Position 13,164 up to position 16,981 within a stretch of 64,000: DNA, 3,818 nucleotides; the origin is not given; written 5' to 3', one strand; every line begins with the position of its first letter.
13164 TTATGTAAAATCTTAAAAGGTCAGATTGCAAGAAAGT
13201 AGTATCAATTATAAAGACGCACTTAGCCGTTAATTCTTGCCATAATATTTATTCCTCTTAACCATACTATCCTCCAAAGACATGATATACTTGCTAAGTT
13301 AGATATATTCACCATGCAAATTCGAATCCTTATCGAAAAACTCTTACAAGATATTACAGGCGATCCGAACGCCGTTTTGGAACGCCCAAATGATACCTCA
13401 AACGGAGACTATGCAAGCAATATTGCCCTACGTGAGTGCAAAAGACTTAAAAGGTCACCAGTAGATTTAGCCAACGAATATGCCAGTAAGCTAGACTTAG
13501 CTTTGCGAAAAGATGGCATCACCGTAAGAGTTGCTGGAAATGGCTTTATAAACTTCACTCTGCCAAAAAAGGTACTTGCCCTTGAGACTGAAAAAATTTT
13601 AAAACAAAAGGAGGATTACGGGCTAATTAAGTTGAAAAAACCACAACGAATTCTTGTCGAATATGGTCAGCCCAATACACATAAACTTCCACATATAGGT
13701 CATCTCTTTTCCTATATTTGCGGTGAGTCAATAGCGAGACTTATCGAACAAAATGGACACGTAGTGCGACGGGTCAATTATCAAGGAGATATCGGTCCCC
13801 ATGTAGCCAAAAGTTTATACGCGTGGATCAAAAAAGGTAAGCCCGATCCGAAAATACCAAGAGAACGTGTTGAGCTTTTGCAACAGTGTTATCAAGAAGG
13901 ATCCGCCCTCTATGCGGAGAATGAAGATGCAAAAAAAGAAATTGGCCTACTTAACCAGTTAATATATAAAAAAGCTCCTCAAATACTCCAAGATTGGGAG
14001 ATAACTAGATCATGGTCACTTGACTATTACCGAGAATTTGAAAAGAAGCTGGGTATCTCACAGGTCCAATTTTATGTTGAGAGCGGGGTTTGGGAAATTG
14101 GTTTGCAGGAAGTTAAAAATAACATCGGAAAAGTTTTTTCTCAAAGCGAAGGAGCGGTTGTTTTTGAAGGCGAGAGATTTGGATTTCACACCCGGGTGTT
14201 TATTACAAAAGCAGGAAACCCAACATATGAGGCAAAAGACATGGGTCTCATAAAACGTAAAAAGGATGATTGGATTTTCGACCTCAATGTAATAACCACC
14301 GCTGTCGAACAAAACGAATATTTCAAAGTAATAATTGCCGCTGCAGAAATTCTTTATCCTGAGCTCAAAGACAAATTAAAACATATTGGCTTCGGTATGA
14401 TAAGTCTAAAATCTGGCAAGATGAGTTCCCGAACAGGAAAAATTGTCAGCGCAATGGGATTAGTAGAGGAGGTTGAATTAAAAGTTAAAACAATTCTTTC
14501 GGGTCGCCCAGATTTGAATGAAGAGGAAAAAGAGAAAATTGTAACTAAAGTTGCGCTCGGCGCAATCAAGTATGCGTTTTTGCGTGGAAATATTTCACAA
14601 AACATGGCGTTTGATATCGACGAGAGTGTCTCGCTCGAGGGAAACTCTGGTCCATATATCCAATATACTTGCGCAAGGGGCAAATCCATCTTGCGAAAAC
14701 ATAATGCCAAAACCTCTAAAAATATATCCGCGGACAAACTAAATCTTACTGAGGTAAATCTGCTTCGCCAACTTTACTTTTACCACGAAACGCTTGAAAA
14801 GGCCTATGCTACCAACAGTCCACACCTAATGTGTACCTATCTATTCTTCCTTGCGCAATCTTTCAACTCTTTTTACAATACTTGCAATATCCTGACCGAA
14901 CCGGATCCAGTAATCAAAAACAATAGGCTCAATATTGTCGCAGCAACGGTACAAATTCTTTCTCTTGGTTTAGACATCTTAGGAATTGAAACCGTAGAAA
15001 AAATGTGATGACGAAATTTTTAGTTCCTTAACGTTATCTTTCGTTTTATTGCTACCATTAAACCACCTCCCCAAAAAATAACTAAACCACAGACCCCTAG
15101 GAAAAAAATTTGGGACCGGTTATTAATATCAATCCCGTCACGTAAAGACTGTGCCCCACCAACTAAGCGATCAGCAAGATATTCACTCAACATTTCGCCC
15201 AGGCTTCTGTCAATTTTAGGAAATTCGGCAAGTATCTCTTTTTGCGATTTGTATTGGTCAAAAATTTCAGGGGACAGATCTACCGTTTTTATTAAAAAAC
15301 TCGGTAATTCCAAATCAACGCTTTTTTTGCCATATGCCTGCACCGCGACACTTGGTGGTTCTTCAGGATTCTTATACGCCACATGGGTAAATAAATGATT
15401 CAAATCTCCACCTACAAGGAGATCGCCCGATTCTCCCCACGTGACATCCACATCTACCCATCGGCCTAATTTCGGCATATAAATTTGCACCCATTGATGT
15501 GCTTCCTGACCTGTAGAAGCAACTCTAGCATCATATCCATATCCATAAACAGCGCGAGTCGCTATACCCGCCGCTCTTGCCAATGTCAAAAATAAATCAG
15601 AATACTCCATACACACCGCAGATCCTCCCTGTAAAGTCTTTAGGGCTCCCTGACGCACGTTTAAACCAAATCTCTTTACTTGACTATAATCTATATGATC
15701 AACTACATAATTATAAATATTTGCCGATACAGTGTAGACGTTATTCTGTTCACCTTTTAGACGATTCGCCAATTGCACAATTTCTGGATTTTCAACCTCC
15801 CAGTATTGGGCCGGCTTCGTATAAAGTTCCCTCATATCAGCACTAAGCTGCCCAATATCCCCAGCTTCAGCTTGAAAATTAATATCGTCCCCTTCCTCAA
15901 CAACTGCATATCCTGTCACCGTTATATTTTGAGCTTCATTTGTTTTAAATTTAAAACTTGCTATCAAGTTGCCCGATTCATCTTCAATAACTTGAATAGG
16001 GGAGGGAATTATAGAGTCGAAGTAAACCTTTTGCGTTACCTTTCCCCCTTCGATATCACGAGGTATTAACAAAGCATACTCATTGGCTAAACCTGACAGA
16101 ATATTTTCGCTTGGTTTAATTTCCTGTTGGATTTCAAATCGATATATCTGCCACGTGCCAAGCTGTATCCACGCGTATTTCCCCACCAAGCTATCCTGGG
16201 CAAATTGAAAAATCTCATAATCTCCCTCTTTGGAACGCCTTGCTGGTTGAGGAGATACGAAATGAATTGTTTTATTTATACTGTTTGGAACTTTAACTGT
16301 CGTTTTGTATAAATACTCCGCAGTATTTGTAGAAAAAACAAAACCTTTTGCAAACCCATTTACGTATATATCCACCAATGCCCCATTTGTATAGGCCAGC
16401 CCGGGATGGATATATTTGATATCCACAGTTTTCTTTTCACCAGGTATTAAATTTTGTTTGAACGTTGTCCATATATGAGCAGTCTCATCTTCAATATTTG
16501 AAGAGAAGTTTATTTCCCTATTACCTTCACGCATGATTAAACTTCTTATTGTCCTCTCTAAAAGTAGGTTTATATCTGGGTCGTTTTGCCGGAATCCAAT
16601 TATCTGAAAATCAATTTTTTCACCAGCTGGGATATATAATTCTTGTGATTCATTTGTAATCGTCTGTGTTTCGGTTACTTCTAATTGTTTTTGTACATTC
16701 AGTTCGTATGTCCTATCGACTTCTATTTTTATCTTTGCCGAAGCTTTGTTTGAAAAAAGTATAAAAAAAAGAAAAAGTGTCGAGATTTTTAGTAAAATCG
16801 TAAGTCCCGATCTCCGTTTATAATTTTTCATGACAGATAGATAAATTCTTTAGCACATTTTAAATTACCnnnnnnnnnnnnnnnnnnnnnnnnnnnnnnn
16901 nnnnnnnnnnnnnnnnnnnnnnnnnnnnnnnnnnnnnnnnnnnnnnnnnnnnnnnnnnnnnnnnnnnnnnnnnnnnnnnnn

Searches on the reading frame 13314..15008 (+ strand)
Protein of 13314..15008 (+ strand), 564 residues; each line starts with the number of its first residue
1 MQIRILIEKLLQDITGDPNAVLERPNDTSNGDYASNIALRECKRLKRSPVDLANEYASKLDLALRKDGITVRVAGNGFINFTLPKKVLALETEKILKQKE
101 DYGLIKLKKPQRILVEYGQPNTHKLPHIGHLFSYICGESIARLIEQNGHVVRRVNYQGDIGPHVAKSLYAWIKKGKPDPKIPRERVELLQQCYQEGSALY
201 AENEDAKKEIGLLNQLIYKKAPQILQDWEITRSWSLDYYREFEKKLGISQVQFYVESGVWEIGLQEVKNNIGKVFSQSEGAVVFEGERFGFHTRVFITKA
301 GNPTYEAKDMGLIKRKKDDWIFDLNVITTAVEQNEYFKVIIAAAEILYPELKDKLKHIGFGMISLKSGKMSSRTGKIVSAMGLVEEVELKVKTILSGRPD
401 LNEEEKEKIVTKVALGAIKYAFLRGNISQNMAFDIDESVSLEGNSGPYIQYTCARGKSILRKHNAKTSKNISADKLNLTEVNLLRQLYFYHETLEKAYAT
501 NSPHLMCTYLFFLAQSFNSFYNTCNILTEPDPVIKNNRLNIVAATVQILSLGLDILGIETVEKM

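Call 16: search_protein_families(library=pfam, proteins=[window:13314-15008:+], max_evalue=0.001)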
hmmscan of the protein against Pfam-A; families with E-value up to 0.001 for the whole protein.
window:13314-15008:+ (564 aa): 3 families
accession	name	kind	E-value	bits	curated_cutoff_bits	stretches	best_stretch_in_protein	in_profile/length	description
PF00750.26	tRNA-synt_1d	-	4.2e-40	138.2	23.3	1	93-434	3-348/349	tRNA synthetases class I (R), catalytic domain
PF05746.21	DALR_1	-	2.7e-32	111.8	22.3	1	449-564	1-117/117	DALR anticodon binding domain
PF03485.21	Arg_tRNA_synt_N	-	3.1e-14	53.8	21.5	1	3-83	3-85/85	Arginyl tRNA synthetase N terminal domain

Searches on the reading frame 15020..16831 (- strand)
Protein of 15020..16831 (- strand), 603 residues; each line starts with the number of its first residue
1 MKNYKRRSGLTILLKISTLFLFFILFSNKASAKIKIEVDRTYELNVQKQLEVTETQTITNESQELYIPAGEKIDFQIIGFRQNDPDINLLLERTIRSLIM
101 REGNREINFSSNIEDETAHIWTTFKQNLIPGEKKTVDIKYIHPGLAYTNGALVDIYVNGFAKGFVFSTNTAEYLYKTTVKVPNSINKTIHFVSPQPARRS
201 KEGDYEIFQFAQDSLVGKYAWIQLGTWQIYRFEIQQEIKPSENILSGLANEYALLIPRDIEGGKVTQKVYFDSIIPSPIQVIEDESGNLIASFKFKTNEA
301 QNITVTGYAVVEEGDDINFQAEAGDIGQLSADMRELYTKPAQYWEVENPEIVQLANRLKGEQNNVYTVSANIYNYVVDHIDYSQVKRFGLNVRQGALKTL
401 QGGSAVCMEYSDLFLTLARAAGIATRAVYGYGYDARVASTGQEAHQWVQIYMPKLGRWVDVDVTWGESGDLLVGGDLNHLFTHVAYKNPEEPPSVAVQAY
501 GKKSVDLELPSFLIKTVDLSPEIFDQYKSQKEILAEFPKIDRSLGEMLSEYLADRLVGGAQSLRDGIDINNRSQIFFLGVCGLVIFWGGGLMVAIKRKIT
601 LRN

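Call 16: search_protein_families(library=pfam, proteins=[window:15020-16831:-], max_evalue=0.001)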
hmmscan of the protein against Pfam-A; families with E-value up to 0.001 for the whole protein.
window:15020-16831:- (603 aa): 1 family
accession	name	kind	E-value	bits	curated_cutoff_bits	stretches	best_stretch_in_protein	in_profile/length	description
PF01841.26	Transglut_core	-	4.2e-20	72.5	23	1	353-462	2-107/108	Transglutaminase-like superfamily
